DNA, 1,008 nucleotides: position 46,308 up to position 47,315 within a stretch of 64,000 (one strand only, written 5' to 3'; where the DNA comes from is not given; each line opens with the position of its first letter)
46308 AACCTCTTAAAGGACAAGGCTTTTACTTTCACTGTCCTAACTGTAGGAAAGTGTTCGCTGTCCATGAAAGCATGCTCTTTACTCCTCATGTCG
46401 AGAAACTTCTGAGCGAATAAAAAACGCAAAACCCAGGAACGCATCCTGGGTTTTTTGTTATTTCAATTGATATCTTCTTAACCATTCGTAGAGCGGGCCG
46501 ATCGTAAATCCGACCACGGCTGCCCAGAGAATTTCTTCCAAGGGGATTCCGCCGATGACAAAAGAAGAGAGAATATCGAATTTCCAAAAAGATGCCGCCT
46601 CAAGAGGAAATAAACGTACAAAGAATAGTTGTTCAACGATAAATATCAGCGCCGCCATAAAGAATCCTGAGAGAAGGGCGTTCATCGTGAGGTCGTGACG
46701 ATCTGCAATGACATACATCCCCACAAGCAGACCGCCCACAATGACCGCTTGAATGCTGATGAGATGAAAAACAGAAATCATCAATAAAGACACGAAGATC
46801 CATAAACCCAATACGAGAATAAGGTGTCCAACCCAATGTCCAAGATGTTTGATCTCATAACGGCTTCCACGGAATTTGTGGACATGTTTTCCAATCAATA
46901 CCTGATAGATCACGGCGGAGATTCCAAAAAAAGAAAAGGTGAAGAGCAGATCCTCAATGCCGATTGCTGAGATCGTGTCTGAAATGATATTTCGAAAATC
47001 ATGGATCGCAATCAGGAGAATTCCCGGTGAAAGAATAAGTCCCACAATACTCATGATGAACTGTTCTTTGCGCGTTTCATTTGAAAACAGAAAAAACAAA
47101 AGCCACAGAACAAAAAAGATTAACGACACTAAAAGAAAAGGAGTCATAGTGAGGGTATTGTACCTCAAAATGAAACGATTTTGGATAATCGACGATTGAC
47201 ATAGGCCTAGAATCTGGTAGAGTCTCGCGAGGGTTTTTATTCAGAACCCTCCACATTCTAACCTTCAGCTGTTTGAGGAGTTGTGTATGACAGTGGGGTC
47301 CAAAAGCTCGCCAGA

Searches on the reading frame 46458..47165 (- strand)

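Call 18: search_protein_families(library=pfam, proteins=[window:46458-47165:-], max_evalue=0.01)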
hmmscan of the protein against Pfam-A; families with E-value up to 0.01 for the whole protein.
window:46458-47165:- (235 aa): 1 family
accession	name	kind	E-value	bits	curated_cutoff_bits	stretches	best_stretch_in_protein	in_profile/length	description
PF18916.5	Lycopene_cyc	-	3.2e-06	28.1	27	1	142-229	7-92/92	Lycopene cyclase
